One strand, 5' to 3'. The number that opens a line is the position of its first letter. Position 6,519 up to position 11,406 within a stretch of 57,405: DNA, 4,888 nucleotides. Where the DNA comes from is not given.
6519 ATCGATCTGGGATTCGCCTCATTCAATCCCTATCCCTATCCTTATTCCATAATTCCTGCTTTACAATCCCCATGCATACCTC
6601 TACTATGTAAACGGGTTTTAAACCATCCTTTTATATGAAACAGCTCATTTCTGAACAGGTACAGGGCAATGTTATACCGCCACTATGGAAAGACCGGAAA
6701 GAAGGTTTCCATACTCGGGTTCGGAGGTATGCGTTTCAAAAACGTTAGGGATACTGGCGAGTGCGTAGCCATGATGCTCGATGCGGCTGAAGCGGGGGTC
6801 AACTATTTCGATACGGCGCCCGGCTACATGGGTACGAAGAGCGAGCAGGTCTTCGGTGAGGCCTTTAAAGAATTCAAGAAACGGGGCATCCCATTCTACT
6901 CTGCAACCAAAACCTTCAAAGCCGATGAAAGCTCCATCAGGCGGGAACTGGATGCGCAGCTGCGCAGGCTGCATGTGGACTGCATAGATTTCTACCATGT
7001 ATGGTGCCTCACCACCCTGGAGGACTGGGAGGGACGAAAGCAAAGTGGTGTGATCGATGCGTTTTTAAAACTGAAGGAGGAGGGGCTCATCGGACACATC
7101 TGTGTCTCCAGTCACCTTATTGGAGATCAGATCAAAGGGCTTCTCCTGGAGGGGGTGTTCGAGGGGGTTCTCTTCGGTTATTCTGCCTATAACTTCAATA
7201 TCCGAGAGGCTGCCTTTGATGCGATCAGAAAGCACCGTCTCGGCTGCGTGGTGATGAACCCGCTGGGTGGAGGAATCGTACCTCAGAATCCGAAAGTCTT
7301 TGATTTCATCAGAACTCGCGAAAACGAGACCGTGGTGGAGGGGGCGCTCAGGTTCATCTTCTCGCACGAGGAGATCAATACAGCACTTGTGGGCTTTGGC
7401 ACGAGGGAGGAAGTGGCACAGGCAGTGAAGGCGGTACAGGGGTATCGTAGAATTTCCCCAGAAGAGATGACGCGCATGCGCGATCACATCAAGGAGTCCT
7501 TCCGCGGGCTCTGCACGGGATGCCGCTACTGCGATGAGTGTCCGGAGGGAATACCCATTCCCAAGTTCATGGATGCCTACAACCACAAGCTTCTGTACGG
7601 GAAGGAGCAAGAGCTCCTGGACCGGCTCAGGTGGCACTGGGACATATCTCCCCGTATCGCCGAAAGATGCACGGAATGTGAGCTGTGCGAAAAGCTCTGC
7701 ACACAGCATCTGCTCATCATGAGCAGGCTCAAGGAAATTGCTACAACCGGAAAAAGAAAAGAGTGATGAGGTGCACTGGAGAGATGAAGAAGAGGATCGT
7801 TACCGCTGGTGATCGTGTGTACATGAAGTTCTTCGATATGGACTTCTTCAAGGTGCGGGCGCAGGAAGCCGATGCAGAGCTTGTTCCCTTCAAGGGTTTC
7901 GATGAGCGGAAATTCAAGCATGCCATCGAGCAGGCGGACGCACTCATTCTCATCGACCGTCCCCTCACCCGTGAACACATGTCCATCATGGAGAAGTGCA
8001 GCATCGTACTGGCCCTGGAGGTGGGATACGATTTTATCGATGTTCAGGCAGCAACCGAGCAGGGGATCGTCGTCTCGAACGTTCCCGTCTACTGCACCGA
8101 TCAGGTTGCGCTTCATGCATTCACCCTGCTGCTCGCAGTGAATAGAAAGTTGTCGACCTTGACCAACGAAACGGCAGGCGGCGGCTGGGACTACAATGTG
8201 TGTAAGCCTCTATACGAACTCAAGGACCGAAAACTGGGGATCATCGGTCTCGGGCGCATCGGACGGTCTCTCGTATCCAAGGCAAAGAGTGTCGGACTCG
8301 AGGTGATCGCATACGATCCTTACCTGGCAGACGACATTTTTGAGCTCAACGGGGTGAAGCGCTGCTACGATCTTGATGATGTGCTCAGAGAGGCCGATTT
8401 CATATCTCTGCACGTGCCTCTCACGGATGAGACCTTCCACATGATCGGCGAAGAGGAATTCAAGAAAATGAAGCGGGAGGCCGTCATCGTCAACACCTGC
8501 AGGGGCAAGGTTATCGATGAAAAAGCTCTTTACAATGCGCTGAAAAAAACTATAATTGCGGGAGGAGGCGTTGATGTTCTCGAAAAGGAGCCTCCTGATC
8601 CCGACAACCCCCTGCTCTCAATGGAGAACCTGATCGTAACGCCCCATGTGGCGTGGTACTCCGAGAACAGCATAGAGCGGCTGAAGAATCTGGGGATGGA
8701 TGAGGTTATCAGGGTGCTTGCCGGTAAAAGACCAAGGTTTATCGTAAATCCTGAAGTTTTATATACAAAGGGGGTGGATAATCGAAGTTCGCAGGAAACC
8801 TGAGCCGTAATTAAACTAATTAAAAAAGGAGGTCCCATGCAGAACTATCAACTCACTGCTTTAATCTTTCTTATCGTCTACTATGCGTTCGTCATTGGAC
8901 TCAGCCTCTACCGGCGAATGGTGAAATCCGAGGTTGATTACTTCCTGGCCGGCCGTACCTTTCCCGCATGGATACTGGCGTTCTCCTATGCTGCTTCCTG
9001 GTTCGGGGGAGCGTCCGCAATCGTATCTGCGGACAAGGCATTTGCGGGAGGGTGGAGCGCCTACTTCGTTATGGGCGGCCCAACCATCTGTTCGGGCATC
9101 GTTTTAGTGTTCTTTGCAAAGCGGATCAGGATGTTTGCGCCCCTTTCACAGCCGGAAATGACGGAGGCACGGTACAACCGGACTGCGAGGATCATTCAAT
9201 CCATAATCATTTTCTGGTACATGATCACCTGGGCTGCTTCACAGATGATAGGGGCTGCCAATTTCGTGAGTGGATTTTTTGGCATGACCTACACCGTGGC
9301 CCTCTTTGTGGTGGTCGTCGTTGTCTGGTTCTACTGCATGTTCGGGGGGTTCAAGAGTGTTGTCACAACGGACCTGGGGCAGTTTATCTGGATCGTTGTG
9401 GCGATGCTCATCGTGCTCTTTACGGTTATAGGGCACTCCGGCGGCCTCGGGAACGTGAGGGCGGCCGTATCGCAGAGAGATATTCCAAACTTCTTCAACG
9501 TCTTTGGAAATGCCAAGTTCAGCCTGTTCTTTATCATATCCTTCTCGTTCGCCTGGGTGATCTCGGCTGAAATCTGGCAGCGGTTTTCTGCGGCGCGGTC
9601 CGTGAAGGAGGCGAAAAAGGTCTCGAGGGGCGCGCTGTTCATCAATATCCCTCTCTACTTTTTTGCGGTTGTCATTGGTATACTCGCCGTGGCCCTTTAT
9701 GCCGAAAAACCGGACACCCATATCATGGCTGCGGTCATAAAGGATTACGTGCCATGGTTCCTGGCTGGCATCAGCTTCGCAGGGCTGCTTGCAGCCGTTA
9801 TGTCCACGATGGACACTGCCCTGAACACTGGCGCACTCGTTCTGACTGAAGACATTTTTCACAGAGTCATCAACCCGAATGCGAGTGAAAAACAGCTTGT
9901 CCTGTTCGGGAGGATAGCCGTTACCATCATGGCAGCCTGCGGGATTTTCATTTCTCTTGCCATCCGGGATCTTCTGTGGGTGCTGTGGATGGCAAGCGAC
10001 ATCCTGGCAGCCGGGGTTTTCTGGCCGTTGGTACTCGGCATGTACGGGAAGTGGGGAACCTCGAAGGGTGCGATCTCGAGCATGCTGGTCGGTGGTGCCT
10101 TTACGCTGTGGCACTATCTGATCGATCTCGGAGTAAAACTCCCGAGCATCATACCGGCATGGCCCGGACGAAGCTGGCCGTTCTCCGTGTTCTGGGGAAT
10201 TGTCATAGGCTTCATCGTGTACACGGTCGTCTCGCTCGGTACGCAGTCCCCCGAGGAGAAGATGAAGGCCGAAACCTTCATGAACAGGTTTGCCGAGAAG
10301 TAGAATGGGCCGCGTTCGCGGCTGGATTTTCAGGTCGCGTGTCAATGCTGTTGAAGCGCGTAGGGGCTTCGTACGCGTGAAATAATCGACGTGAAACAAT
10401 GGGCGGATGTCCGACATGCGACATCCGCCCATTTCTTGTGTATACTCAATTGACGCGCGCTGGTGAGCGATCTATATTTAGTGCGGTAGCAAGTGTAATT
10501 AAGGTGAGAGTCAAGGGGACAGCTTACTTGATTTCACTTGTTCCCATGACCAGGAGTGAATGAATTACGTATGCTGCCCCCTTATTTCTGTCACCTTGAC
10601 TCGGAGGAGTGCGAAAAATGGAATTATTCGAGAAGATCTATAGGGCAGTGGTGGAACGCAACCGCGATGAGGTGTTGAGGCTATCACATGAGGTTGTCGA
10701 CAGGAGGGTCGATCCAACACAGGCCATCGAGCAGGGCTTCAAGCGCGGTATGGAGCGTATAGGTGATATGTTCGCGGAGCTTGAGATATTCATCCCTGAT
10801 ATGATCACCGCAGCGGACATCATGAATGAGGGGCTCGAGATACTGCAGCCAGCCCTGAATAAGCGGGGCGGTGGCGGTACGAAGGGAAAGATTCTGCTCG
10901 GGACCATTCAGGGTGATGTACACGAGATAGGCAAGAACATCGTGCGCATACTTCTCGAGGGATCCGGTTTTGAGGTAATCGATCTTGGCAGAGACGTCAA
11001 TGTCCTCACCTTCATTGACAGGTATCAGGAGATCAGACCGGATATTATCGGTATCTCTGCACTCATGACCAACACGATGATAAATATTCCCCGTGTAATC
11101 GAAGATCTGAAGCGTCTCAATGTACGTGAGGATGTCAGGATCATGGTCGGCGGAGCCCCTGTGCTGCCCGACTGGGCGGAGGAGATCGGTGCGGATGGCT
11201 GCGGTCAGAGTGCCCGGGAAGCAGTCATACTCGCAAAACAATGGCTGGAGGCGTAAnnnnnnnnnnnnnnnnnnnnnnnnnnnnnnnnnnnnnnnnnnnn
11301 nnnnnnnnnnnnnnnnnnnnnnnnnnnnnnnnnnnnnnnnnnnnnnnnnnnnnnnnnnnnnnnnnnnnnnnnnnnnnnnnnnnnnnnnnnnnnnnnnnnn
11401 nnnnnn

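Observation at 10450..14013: Bacterial operon pairing a corrinoid protein with a non-pyrrolysine MtmB-family methyltransferase, a Pro1 tautomerase and an aminotransferase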

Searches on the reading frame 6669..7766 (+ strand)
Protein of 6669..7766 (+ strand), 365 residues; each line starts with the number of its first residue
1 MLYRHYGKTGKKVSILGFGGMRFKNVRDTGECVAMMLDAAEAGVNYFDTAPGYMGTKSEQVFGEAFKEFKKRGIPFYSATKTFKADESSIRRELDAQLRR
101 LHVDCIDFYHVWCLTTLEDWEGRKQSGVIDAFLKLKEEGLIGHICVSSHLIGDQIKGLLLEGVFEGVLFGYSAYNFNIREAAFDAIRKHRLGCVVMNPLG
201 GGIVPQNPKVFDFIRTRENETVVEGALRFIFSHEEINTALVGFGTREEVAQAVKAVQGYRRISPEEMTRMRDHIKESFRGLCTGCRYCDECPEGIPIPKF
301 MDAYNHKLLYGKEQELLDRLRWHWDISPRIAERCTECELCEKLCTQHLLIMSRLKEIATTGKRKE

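Call 3: search_protein_families(library=pfam, proteins=[window:6669-7766:+], max_evalue=0.01)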
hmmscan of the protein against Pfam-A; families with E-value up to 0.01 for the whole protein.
window:6669-7766:+ (365 aa): 7 families
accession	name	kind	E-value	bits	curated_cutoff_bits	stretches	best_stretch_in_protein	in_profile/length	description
PF00248.27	Aldo_ket_red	-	9.7e-26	90.9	24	1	16-274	2-290/291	Aldo/keto reductase family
PF13187.11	Fer4_9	-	3.1e-06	27.5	27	1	282-347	2-50/52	4Fe-4S dicluster domain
PF13534.11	Fer4_17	-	6.8e-05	23.8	22.2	1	282-348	2-60/61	4Fe-4S dicluster domain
PF13183.11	Fer4_8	-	0.0009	20.2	27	1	282-347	5-67/68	4Fe-4S dicluster domain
PF14691.11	Fer4_20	-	0.0011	19.2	25.8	0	271-307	15-52/113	Dihydroprymidine dehydrogenase domain II, 4Fe-4S cluster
PF13746.11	Fer4_18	-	0.005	17.5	27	0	257-299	36-79/114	4Fe-4S dicluster domain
PF14697.11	Fer4_21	-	0.0092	16.5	35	0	329-345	36-52/59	4Fe-4S dicluster domain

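Call 4: search_protein_families(library=ncbifam, proteins=[window:6669-7766:+], max_evalue=0.01)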
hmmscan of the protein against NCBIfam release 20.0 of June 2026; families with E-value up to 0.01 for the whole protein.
window:6669-7766:+ (365 aa): 9 families
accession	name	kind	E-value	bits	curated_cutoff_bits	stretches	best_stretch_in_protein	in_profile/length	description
NF049922.1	MethglyxlRedYdjG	equivalog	4.1e-18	65.5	550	1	6-203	6-224/326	NADH-dependent methylglyoxal reductase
TIGR01293.1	Kv_beta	subfamily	6.9e-09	35.2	365.4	1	1-95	1-96/319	voltage-dependent potassium channel subunit beta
NF007695.0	PRK10376.1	subfamily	2.1e-07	30.4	280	1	9-232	13-247/290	oxidoreductase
NF008598.0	PRK11565.1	equivalog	6.6e-07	28.7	425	1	13-149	15-140/275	2,5-didehydrogluconate reductase DkgA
NF007388.0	PRK09912.1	subfamily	0.0007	18.6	448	0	1-68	13-83/346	L-glyceraldehyde 3-phosphate reductase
NF007912.0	PRK10625.1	equivalog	0.0013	18.2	415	0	1-54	1-54/346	NADP(H)-dependent aldo-keto reductase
NF010590.0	PRK13984.1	equivalog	0.0016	16.7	946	0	331-359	189-217/611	putative oxidoreductase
TIGR00314.1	cdhA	equivalog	0.0054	14.6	781.3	0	252-358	372-463/784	CO dehydrogenase/acetyl-CoA synthase complex subunit alpha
TIGR01971.1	NuoI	subfamily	0.0057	16.2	113.05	1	310-360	18-68/121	NADH-quinone oxidoreductase, chain I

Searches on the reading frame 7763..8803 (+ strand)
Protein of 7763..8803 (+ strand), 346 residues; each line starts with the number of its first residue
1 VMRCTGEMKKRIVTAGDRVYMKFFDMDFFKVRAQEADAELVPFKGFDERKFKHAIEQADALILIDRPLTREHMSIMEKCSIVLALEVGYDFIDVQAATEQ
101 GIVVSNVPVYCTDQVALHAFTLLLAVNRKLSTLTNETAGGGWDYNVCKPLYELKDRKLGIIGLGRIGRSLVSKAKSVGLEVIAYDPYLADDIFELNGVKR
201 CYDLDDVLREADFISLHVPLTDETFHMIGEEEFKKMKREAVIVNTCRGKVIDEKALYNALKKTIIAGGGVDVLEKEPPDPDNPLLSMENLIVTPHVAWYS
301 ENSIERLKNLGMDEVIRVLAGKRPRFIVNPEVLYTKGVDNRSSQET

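Call 3: search_protein_families(library=pfam, proteins=[window:7763-8803:+], max_evalue=0.01)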
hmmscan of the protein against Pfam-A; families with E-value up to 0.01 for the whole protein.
window:7763-8803:+ (346 aa): 7 families
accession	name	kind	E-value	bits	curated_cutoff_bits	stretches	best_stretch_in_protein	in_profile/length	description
PF02826.25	2-Hacid_dh_C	-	1.4e-58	197.6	25.1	1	120-297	1-178/178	D-isomer specific 2-hydroxyacid dehydrogenase, NAD binding domain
PF00389.36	2-Hacid_dh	-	1.3e-20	73.9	24.6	1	39-329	21-134/134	D-isomer specific 2-hydroxyacid dehydrogenase, catalytic domain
PF03446.21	NAD_binding_2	-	9.9e-07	29.3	21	1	157-263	1-110/161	NAD binding domain of 6-phosphogluconate dehydrogenase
PF03720.21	UDPG_MGDP_dh_C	-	0.00027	21.7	30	1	171-246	23-98/103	UDP-glucose/GDP-mannose dehydrogenase family, UDP binding domain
PF03807.23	F420_oxidored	-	0.00075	20.5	21.6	1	157-222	1-71/94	NADP oxidoreductase coenzyme F420-dependent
PF00670.27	AdoHcyase_NAD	-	0.0035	17.9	27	0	159-256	27-121/162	S-adenosyl-L-homocysteine hydrolase, NAD binding domain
PF22660.2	RS_preATP-grasp-like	-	0.0049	17.7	27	0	157-188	3-34/98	Ribonucleotide synthetase preATP-grasp domain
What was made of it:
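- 7763..8803 (+): D-isomer-specific 2-hydroxyacid dehydrogenase (2-oxo acid <-> 2-hydroxy acid). Recurrent partner of the module in subclades I and I'. PF02826 E=1e-58 and PF00389 (call 3).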

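Call 4: search_protein_families(library=ncbifam, proteins=[window:7763-8803:+], max_evalue=0.01)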
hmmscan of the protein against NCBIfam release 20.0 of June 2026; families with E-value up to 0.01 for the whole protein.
window:7763-8803:+ (346 aa): 29 families (the best 25 are shown)
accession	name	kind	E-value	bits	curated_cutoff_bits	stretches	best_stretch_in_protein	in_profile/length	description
TIGR01327.1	PGDH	equivalog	9.5e-72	242.4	454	1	39-330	22-312/525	phosphoglycerate dehydrogenase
NF009714.1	PRK13243.1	equivalog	1.7e-69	234.7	455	1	53-334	41-328/332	glyoxylate reductase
NF005069.0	PRK06487.1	equivalog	1e-59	202.2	448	1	23-322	16-314/320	2-hydroxyacid dehydrogenase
NF011938.0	PRK15409.1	equivalog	1.5e-54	185.2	492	1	47-333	35-323/324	glyoxylate/hydroxypyruvate reductase GhrB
NF006263.0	PRK08410.1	equivalog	1.5e-51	175.7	389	1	50-309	35-297/311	D-2-hydroxyacid dehydrogenase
NF005387.0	PRK06932.1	equivalog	2.8e-49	167.8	492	1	53-313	40-304/314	2-hydroxyacid dehydrogenase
NF008759.0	PRK11790.1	equivalog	4.5e-47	160.6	404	1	45-303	42-301/410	phosphoglycerate dehydrogenase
NF041369.1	Dhydh_Halo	equivalog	1.9e-46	158.7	400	1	68-322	45-298/305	D-2-hydroxyacid dehydrogenase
NF005750.0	PRK07574.1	equivalog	7.1e-41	140.5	329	1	51-323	84-360/386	NAD-dependent formate dehydrogenase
NF000492.1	vanH_gen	exception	1.8e-40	138.9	540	1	86-304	74-296/312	D-lactate dehydrogenase VanH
NF006374.0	PRK08605.1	subfamily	8.9e-38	130.2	356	1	87-322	78-325/332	D-lactate dehydrogenase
NF001309.0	PRK00257.1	equivalog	3.7e-35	121.6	434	1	152-307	113-266/379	4-phosphoerythronate dehydrogenase PdxB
NF000004.1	vanH-D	exception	1.8e-33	116.1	550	1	85-277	79-262/323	D-lactate dehydrogenase VanH-D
NF009127.0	PRK12480.1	equivalog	2.3e-32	112.3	579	1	87-319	78-320/330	D-lactate dehydrogenase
NF005027.0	PRK06436.1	equivalog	1.6e-31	109.5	261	1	70-330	41-290/303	2-hydroxyacid dehydrogenase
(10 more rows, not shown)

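Call 47: search_solved_structures(query=window:7763-8803:+, max_evalue=1e-30)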
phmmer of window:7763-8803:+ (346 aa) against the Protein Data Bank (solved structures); distinct sequences matched with E-value up to 1e-30: 59.
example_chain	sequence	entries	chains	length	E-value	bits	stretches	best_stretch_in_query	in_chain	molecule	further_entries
9jnq_A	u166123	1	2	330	3.6e-54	187.5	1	35-332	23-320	McyI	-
9jnr_A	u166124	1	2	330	9.9e-54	186.1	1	52-332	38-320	McyI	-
9whb_A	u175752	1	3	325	6.1e-53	183.5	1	32-332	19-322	3-phosphoglycerate dehydrogenase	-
8wph_A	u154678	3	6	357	1.2e-51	179.2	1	32-332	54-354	McyI-NAD | McyI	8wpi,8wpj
1wwk_A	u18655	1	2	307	1.8e-51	178.7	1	35-321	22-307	phosphoglycerate dehydrogenase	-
8wpq_A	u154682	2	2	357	8.4e-51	176.4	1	32-332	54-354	McyI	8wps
8wpo_A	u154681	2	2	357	8.4e-51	176.4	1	32-332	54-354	McyI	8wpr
2dbq_A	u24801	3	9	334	1.2e-48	169.3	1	54-334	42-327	Glyoxylate reductase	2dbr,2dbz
9m0t_A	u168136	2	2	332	4.2e-48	167.5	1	68-325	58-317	Probable 2-ketogluconate reductase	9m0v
5aov_A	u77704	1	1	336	1.2e-47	166.1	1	48-334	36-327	GLYOXYLATE REDUCTASE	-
2ome_A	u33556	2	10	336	2.3e-46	161.8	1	57-329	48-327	C-terminal-binding protein 2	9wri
6wkw_D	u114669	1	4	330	2.5e-46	161.7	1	57-328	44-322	C-terminal-binding protein 2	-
8ati_A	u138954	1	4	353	2.6e-46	161.7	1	57-328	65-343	Isoform 2 of C-terminal-binding protein 2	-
4lcj_A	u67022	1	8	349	3.1e-46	161.4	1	57-328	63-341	C-terminal-binding protein 2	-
9wbl_A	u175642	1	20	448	5.1e-46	160.7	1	57-329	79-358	Isoform 2 of C-terminal-binding protein 2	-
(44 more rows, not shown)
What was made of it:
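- The 2HADH is generic: its best hits are glyoxylate reductase, PGDH and McyI (call 47).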

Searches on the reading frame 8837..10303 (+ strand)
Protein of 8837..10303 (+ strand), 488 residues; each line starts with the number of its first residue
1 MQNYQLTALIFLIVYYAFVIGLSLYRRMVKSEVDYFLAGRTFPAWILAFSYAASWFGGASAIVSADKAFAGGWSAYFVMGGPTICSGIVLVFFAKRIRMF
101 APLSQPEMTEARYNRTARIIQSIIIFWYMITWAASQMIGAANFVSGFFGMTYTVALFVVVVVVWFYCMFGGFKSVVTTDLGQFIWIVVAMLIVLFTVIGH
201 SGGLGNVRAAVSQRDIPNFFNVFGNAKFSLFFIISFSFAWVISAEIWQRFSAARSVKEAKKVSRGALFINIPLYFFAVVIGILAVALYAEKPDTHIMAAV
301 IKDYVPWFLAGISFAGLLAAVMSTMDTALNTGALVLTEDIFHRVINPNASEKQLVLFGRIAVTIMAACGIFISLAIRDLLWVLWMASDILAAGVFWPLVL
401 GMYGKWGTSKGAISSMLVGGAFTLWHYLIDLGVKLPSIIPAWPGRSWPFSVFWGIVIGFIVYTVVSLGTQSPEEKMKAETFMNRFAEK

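Call 3: search_protein_families(library=pfam, proteins=[window:8837-10303:+], max_evalue=0.01)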
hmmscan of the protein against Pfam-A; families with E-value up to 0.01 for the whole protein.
window:8837-10303:+ (488 aa): 1 family
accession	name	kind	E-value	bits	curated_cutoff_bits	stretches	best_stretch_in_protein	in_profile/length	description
PF00474.23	SSF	-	5.7e-43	147.7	22.8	1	35-419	1-406/406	Sodium:solute symporter family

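Call 4: search_protein_families(library=ncbifam, proteins=[window:8837-10303:+], max_evalue=0.01)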
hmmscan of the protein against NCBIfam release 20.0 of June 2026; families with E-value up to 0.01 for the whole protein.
window:8837-10303:+ (488 aa): 9 families
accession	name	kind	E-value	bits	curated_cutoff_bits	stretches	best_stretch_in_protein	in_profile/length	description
TIGR00813.1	sss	superfamily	1.5e-54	185.7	184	1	35-419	1-411/411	sodium/solute symporter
TIGR02121.1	Na_Pro_sym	equivalog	7e-43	147.1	515.5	1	9-477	4-477/488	sodium/proline symporter PutP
TIGR02119.1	panF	equivalog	1e-34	120.4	328.05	1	8-428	3-440/471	sodium/pantothenate symporter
TIGR03648.1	Na_symport_lg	subfamily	7.6e-32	110.4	320.75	2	304-477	357-538/547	VC_2705 family sodium/solute symporter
NF007790.0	PRK10484.1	equivalog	9.4e-25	87.4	401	1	5-430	5-456/527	solute:sodium symporter family transporter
NF011948.0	PRK15419.1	equivalog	2.3e-23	82.8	955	1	12-441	11-458/502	sodium/proline symporter PutP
NF006903.2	PRK09395.1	subfamily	1.2e-10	40.5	750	1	4-484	33-536/552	cation/acetate symporter ActP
NF009135.0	PRK12488.1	subfamily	5.8e-09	35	850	1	4-421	30-470/549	cation/acetate symporter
TIGR02711.1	symport_actP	equivalog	4e-08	32.4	1099.25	1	3-485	29-534/549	cation/acetate symporter ActP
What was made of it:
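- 8837..10303 (+): Sodium:solute symporter (SSF, PutP/PanF-like). Presumed importer of the substrate, or of a related carboxylate. PF00474 E=6e-43; TIGR00813 185.7 bits against a cut-off of 184 (calls 3, 4).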

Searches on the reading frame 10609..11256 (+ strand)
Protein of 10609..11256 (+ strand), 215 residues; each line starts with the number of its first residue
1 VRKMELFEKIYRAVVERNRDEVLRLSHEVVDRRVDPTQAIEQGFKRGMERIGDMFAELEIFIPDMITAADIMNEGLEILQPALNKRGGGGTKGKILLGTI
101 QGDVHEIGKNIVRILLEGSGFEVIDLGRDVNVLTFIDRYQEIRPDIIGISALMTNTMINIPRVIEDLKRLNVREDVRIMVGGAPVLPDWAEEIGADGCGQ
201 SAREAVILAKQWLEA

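Call 3: search_protein_families(library=pfam, proteins=[window:10609-11256:+], max_evalue=0.01)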
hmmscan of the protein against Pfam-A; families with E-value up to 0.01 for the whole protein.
window:10609-11256:+ (215 aa): 2 families
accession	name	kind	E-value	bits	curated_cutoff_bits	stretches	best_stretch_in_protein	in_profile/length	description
PF02310.24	B12-binding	-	2.1e-25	89.3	32.1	1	93-206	1-120/121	B12 binding domain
PF02607.22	B12-binding_2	-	4e-17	62.6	23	1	7-79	2-73/74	B12 binding domain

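Call 4: search_protein_families(library=ncbifam, proteins=[window:10609-11256:+], max_evalue=0.01)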
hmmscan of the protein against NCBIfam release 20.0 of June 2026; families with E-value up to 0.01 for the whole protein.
window:10609-11256:+ (215 aa): 15 families
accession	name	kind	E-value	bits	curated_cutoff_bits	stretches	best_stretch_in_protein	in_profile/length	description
TIGR02370.1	pyl_corrinoid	subfamily_domain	4.1e-59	199.3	215.3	1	10-205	2-197/197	methyltransferase cognate corrinoid protein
NF047995.1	corrinoid_MtgC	exception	1.4e-57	194.7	310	1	5-213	3-213/215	glycine betaine-specific corrinoid protein MtgC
NF041607.1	dimeth_corrin_MtbC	equivalog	1.1e-52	178.5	350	1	12-212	3-202/203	dimethylamine corrinoid protein MtbC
NF047996.1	corrin_MtgC_2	exception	4.4e-48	163.6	370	1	8-211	6-208/212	glycine betaine-specific corrinoid protein MtgC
TIGR02082.1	metH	equivalog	2.7e-37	128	1010.85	1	2-188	642-827/1182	methionine synthase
NF040669.1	MtaC2_Meth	equivalog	1.6e-35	122.8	450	1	5-208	41-241/267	methanol--corrinoid protein MtaC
NF040655.1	MtaC_Meth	equivalog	6.7e-34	117.1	420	1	3-211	32-236/253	methanol--corrinoid protein MtaC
NF007024.0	PRK09490.1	equivalog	7.1e-31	106.9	1497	1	2-183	657-840/1234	methionine synthase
NF002612.0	PRK02261.1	equivalog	4.7e-11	42.4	110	1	92-183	3-93/148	methylaspartate mutase subunit S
TIGR01501.1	MthylAspMutase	equivalog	1e-06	28.5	135.8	1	94-183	3-91/134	methylaspartate mutase subunit S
TIGR00640.1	acid_CoA_mut_C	subfamily_domain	1.5e-06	28.2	57.45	1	93-193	3-101/132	methylmalonyl-CoA mutase C-terminal domain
NF052513.1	TransRegCarH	equivalog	1e-05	25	400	1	32-196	108-262/274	HTH-type transcriptional repressor CarH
NF052385.1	Lys_5_6_beta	equivalog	2.8e-05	24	280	1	120-197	138-218/241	lysine 5,6-aminomutase subunit beta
NF040743.1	ornith_mutase_E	equivalog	3.9e-05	21.8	800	1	94-201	597-712/730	D-ornithine 4,5-aminomutase subunit OraE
NF006944.0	PRK09426.1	equivalog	9.9e-05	20.4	876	1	89-183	586-679/721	methylmalonyl-CoA mutase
